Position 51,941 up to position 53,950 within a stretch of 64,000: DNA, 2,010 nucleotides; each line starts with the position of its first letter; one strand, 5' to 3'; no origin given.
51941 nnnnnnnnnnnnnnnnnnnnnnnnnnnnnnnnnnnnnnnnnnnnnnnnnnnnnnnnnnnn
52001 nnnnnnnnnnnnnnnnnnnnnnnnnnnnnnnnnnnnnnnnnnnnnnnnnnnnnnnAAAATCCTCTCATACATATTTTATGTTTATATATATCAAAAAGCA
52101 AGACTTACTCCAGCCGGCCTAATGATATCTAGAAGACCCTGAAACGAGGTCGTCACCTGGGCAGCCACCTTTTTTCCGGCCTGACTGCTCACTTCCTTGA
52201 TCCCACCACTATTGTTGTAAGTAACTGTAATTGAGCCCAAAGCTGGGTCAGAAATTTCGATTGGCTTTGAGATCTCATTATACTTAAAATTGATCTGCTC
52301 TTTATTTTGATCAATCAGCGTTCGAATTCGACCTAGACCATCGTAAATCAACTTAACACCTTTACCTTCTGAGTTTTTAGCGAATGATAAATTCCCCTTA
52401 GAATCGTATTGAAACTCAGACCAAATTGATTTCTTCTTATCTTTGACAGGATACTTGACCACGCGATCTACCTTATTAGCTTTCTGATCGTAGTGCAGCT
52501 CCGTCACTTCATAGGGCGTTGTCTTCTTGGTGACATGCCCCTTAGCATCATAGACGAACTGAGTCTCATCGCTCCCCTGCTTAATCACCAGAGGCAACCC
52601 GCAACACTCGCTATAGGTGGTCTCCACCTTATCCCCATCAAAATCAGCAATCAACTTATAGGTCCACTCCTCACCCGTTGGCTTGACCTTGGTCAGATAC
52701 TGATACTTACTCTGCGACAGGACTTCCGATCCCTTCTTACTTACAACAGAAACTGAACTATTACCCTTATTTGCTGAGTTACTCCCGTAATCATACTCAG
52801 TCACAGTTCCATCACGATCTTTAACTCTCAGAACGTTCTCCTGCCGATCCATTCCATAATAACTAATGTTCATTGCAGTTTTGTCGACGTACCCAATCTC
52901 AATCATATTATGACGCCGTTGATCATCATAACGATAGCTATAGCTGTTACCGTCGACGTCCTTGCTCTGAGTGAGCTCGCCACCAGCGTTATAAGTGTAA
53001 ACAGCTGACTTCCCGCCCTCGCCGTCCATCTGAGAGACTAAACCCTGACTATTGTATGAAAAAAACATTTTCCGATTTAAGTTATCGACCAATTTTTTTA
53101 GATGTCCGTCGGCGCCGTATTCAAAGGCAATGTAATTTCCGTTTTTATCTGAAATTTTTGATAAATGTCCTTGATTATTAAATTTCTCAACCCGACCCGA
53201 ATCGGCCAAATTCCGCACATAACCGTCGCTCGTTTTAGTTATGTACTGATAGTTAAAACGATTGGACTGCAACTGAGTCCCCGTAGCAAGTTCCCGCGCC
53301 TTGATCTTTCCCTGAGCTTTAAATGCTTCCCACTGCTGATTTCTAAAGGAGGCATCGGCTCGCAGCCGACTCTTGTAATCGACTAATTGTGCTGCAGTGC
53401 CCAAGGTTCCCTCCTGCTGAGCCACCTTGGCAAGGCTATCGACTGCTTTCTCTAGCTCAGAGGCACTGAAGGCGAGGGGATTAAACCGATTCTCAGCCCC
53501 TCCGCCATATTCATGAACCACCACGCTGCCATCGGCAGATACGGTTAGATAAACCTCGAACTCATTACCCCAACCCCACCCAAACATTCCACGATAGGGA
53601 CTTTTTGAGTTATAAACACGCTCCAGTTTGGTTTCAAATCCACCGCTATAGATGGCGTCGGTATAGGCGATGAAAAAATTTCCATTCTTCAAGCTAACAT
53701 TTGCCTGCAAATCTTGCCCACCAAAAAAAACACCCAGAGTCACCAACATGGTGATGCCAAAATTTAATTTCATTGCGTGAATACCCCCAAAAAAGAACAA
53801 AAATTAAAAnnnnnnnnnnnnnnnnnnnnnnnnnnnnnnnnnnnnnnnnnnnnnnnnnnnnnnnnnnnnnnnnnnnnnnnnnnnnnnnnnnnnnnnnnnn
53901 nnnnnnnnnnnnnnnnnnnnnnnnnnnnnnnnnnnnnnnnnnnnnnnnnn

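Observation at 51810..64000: Bdellovibrio-type host-interaction (hit) locus: small disordered secreted protein + YD-repeat protein + complete Tad/Flp pilus cluster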

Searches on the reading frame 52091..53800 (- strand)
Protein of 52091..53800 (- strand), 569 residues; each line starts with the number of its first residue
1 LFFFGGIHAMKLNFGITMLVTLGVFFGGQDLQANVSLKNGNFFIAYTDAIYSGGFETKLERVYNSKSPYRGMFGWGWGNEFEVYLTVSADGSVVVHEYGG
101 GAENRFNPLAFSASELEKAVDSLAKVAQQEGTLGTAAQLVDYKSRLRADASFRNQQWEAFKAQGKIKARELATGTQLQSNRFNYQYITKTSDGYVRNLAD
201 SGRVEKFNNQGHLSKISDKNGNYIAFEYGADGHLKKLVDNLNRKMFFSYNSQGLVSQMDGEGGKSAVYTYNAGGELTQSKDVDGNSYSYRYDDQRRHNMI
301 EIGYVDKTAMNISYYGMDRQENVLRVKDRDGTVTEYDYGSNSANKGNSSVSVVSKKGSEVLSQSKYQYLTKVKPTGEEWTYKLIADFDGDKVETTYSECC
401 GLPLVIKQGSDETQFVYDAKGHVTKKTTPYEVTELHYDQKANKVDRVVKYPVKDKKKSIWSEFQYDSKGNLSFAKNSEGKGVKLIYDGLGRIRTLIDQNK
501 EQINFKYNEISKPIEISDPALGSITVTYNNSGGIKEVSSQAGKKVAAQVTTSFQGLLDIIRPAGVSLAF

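Call 3: search_protein_families(library=pfam, proteins=[window:52091-53800:-], max_evalue=0.01)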
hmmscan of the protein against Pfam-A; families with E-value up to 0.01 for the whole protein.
window:52091-53800:- (569 aa): 2 families
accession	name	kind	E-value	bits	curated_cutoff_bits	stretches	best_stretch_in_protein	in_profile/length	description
PF05593.20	RHS_repeat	-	2.8e-17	63.1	22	2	249-285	1-37/38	RHS Repeat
PF20148.4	DUF6531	-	4.5e-11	43.3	24.1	1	35-98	4-67/74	Domain of unknown function (DUF6531)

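Call 6: find_related_loci(query=window:52091-53800:-, collection=genome_contigs, flank=10000)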
Query window:52091-53800:- (569 aa) in genome_contigs; peptide patterns used: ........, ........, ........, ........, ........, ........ (x = any residue, [..] = any of these).
24 stretches matched a pattern; 14 encode a relative of the query (tblastn E <= 1e-3); 14 distinct loci.
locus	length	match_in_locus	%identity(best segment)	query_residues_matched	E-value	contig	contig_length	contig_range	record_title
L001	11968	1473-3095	72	29-569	0e+0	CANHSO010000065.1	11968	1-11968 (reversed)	MAG: Bacteriovoracaceae bacterium isolate RE-26jul17-183 genome assembly, contig: RE-26jul17-C8849, whole genome shotgun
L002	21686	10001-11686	72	16-569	0e+0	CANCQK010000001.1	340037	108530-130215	MAG: Bdellovibrionales bacterium isolate JR-MC-I-240519-274 genome assembly, contig: JR-MC-I-240519-C3, whole genome sho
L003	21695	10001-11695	61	3-569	0e+0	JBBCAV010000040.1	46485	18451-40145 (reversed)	Bdellovibrionota bacterium FG-2 24156C00040.1, whole genome shotgun sequence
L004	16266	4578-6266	61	12-569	0e+0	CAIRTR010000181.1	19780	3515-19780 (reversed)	MAG: Oligoflexia bacterium isolate Kiruna3_bin-3974 genome assembly, contig: bin-3974:181/323, whole genome shotgun sequ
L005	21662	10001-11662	62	15-569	0e+0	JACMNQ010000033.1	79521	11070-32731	MAG: Oligoflexia bacterium isolate LF-bin-178 FL-bin-178-contig-k141_941597, whole genome shotgun sequence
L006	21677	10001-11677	58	9-569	0e+0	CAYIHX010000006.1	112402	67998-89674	MAG TPA_asm: uncultured Bacteriovoracaceae bacterium isolate ERP119705_co22_393 genome assembly, contig: NODE_66_length_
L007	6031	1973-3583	59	33-569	0e+0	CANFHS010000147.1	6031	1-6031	MAG: Bacteriovoracaceae bacterium isolate Jr-14may18-18 genome assembly, contig: Jr-14may18-C20940, whole genome shotgun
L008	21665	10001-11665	58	15-569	0e+0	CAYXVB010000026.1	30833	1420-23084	MAG TPA_asm: uncultured Bacteriovoracaceae bacterium isolate SRP342105_co1_315 genome assembly, contig: NODE_1901_length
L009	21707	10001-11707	56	14-569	0e+0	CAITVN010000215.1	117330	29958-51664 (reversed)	MAG: Oligoflexia bacterium isolate LJ_bin-4497 genome assembly, contig: bin-4497:215/244, whole genome shotgun sequence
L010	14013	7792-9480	58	14-569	0e+0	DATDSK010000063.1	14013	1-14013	MAG TPA_asm: Bdellovibrionota bacterium isolate SMAG_U8001 k141_92739, whole genome shotgun sequence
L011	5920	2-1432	58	89-569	0e+0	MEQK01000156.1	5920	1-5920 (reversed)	MAG: Bdellovibrionales bacterium RIFOXYD1_FULL_55_31 rifoxyd1_full_scaffold_5419, whole genome shotgun sequence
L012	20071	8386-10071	58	10-569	0e+0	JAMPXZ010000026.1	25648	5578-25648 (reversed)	MAG: Oligoflexia bacterium isolate R2F_R2FSRR_metabat.55 R2F_C940, whole genome shotgun sequence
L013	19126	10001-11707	55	1-569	0e+0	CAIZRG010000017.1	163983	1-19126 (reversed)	MAG: Oligoflexia bacterium isolate I-1_bin-249 genome assembly, contig: bin-249:17/59, whole genome shotgun sequence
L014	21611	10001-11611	55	32-569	0e+0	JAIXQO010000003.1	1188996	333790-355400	MAG: Proteobacteria bacterium isolate C4_MAG_00031 pond_C4_MAG_00031_000000000006, whole genome shotgun sequence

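Call 12: find_homologous_proteins(query=window:52091-53800:-, max_evalue=1e-10)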
Query window:52091-53800:- (569 aa): 459 proteins with E <= 1e-10 among 8000 candidates; the best 120 are listed.
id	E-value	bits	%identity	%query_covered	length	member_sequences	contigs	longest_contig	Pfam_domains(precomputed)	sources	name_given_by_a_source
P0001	0.0e+0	1252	100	98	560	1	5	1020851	PF05593.20,PF25023.2,PF20148.5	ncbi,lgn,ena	-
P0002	8.1e-272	921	71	99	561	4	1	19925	PF05593.20,PF25023.2,PF20148.5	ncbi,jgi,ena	-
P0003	1.6e-270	917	72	97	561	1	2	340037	PF05593.20,PF25023.2,PF20148.5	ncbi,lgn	-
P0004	1.9e-266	903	72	95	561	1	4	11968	PF05593.20,PF25023.2,PF20148.5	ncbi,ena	-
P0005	3.9e-244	830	65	98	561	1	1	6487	PF05593.20,PF25023.2,PF20148.5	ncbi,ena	-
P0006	1.0e-235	802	65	94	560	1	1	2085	PF05593.20,PF25023.2,PF20148.5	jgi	jgi:YD repeat-containing protein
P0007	6.5e-235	799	63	97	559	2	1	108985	PF05593.20,PF25023.2,PF20148.5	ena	-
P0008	4.0e-234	797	62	97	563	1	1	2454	PF05593.20,PF25023.2,PF20148.5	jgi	-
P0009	1.2e-232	792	62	98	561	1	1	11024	PF05593.20,PF25023.2,PF20148.5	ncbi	-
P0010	3.9e-232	790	62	98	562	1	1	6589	PF05593.20,PF25023.2,PF20148.5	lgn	-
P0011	2.7e-231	787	64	95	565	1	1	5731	PF05593.20,PF25023.2,PF20148.5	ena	-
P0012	3.8e-231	787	64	97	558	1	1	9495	PF05593.20,PF25023.2,PF20148.5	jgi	jgi:YD repeat-containing protein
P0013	3.1e-230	784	61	97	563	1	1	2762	PF05593.20,PF25023.2,PF20148.5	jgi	jgi:YD repeat-containing protein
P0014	4.9e-230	783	69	88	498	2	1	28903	PF05593.20,PF25023.2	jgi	jgi:uncharacterized protein RhaS with RHS repeats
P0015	1.9e-229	781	62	98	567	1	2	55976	PF05593.20,PF25023.2,PF20148.5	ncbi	-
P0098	3.0e-210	718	58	96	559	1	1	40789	PF05593.20,PF25023.2,PF20148.5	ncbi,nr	ncbi:MAG: RHS repeat protein [Bdellovibrio sp.]|nr:RHS repeat protein [Bdellovibrio sp.]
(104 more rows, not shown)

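Call 14: find_encoding_contigs(protein=P0001, flank=2000, max_places=5)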
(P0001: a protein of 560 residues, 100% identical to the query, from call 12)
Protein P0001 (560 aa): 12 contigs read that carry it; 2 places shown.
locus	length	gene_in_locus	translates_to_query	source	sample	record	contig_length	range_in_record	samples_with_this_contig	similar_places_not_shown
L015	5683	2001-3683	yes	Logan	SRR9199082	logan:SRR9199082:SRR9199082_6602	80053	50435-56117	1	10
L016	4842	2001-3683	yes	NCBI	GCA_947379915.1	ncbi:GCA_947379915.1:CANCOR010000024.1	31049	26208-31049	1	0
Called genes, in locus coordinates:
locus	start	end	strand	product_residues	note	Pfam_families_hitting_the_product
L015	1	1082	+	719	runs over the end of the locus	PF01656:CbiA, PF10609:ParA, PF13614:AAA_31 (faint), PF00437:T2SSE, PF27713:UCP018868 (weak)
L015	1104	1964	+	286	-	PF00482:T2SSF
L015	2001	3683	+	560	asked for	PF20148:DUF6531, PF05593:RHS_repeat (faint), PF25023:TEN_YD-shell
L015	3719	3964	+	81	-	-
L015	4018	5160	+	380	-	PF00005:ABC_tran, PF13304:AAA_21 (faint), PF08402:TOBE_2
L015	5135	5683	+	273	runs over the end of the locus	PF00528:BPD_transp_1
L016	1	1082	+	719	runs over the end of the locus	PF01656:CbiA, PF10609:ParA, PF13614:AAA_31 (faint), PF00437:T2SSE, PF27713:UCP018868 (weak)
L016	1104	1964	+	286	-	PF00482:T2SSF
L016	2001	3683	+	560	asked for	PF20148:DUF6531, PF05593:RHS_repeat (faint), PF25023:TEN_YD-shell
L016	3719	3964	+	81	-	-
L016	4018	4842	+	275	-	?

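Call 15: find_encoding_contigs(protein=P0098, flank=10000, max_places=3)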
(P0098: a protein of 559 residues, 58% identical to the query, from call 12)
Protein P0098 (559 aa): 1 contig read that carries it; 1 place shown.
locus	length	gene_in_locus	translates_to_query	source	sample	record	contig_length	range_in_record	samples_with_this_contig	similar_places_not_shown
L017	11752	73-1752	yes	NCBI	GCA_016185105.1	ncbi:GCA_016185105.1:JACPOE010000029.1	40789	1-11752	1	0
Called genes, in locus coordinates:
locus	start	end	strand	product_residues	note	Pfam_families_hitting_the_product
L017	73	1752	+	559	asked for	PF20148:DUF6531, PF05593:RHS_repeat (faint), PF25023:TEN_YD-shell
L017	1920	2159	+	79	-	-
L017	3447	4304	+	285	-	PF00528:BPD_transp_1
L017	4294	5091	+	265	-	PF00528:BPD_transp_1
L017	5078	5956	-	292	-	PF01553:Acyltransferase, PF16076:Acyltransf_C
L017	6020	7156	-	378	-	-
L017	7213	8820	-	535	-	PF03255:ACCA, PF01039:Carboxyl_trans, PF06833:MdcE (faint)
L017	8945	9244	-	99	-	PF01381:HTH_3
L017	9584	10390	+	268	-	PF00378:ECH_1, PF16113:ECH_2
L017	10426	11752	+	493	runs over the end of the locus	PF00289:Biotin_carb_N, PF02222:ATP-grasp, PF02786:CPSase_L_D2, PF07478:Dala_Dala_lig_C, PF02785:Biotin_carb_C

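Call 25: search_protein_representatives(protein=window:52091-53800:-)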
Query: 569 residues. Proteins with E-value up to 0.001 (for the whole library): 24537; up to 1e-10: 10450; up to 1e-30: 863. The best 150 are listed.
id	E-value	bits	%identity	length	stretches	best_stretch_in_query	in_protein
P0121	3.6e-158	544.2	47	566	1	19-569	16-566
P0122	9.2e-158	542.9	58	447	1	31-450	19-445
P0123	3.2e-153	527.9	46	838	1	23-567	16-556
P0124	1.1e-147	509.7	49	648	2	17-352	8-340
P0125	7.9e-147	506.8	48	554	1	20-569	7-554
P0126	7.4e-146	503.6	45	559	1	32-568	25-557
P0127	8.1e-145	500.2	44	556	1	21-569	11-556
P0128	6.8e-144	497.1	46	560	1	18-569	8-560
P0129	2.9e-143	495.0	45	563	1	19-569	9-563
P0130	1.3e-140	486.2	48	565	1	31-567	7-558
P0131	2.3e-139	482.2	46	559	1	31-568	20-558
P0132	1.5e-138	479.5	44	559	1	23-569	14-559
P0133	8.1e-136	470.4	52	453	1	127-569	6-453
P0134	3.6e-133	461.7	43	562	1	20-569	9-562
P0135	4.3e-133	461.4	46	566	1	29-569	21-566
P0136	3.6e-131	455.1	41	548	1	32-568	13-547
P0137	3.5e-130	451.9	43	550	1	30-569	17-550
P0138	6.1e-129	447.8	45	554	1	32-569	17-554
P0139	5.0e-128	444.7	44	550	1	33-569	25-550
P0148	1.1e-121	423.9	40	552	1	18-569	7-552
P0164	5.5e-108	378.6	42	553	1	32-568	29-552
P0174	6.0e-100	352.1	36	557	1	20-563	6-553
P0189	6.0e-87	309.2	38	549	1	25-567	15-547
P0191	5.6e-86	306.0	37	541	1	31-568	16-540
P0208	5.9e-80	286.1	32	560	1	26-569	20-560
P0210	8.7e-80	285.5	31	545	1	31-562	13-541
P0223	2.2e-74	267.7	33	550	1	27-568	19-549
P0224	2.4e-74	267.6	32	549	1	21-524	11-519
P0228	2.0e-73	264.6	32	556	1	31-565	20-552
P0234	5.5e-70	253.2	33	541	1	32-568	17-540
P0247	2.6e-67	244.3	34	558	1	24-564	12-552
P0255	1.5e-65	238.6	33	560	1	20-567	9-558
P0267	2.6e-62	227.9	34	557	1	22-561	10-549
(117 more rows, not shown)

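Call 26: list_cluster_members(proteins=[P0137, P0139, P0136, P0148, P0223, P0125, P0138, P0127, P0164, P0189])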
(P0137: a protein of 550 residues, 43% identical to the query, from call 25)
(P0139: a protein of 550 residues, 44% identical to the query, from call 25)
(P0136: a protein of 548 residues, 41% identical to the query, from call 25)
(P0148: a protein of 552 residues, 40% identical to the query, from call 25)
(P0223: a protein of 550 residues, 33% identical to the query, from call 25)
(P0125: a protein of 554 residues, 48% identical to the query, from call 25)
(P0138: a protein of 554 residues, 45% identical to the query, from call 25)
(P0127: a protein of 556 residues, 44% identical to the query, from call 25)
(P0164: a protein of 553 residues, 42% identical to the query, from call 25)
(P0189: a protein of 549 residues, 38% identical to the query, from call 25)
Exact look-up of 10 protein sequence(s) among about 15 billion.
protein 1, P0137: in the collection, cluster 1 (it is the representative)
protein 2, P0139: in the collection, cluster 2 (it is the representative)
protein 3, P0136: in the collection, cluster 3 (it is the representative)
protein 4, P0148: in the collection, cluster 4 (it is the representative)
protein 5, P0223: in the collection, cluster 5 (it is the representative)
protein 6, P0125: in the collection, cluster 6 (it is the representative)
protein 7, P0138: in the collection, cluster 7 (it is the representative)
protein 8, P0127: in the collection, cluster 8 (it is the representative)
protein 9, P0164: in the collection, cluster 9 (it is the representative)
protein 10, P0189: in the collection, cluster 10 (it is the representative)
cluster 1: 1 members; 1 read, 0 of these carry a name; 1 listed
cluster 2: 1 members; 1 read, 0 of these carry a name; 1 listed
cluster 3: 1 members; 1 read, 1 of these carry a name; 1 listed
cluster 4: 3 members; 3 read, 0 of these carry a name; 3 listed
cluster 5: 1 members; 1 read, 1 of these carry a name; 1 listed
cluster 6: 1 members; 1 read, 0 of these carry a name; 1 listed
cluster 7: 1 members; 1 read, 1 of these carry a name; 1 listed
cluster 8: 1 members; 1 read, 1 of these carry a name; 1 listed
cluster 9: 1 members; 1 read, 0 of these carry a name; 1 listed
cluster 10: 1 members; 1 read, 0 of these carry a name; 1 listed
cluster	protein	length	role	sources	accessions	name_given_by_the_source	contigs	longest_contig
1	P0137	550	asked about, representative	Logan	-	-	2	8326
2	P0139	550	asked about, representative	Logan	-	-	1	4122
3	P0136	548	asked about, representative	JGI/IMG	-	YD repeat-containing protein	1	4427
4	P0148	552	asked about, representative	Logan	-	-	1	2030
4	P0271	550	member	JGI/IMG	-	-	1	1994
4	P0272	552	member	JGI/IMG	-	-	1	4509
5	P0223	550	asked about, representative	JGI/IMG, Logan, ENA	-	YD repeat-containing protein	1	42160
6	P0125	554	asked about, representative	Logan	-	-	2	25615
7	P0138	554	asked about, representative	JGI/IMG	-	YD repeat-containing protein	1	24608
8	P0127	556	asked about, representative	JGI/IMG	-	YD repeat-containing protein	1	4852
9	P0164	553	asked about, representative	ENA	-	-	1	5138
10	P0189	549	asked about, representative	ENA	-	-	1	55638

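Call 29: list_cluster_members(proteins=[P0191, P0228, P0234, P0247, P0255, P0267, P0174, P0224, P0210, P0208])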
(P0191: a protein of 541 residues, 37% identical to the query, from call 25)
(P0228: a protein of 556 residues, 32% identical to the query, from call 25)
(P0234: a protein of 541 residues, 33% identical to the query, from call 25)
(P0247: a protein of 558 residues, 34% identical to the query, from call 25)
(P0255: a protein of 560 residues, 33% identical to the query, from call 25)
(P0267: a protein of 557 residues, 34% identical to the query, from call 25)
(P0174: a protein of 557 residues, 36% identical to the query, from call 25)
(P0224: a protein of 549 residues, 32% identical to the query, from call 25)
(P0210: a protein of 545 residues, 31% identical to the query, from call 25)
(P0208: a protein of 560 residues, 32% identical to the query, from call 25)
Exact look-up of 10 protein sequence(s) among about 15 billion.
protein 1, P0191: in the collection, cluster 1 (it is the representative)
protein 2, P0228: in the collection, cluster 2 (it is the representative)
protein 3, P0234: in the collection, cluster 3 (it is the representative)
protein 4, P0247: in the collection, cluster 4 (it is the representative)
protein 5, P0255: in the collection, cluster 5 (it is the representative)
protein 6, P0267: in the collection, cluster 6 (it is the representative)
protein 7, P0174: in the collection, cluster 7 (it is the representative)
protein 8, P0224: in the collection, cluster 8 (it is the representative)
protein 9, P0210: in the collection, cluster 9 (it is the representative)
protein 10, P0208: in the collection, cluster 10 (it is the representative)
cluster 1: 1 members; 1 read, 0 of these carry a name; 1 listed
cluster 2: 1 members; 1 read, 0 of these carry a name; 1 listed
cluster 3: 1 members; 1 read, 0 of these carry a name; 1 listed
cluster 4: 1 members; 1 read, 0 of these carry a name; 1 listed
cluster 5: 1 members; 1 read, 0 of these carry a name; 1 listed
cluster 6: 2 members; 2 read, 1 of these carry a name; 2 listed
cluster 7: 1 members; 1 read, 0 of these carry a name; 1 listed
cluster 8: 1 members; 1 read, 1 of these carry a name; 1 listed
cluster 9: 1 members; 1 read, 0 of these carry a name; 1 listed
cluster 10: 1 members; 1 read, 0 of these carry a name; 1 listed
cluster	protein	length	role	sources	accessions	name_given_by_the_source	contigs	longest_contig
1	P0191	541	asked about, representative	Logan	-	-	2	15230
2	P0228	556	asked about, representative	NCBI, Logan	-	-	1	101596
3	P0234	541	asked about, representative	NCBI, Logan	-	-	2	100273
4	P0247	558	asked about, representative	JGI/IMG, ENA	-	-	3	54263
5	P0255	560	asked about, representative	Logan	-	-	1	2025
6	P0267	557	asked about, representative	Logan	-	-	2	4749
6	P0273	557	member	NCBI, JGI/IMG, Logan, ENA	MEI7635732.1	MAG: DUF6531 domain-containing protein [Syntrophus sp. (in: bacteria)]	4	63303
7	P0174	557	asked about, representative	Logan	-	-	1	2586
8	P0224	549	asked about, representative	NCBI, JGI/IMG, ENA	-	YD repeat-containing protein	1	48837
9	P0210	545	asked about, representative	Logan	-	-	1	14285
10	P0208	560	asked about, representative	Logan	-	-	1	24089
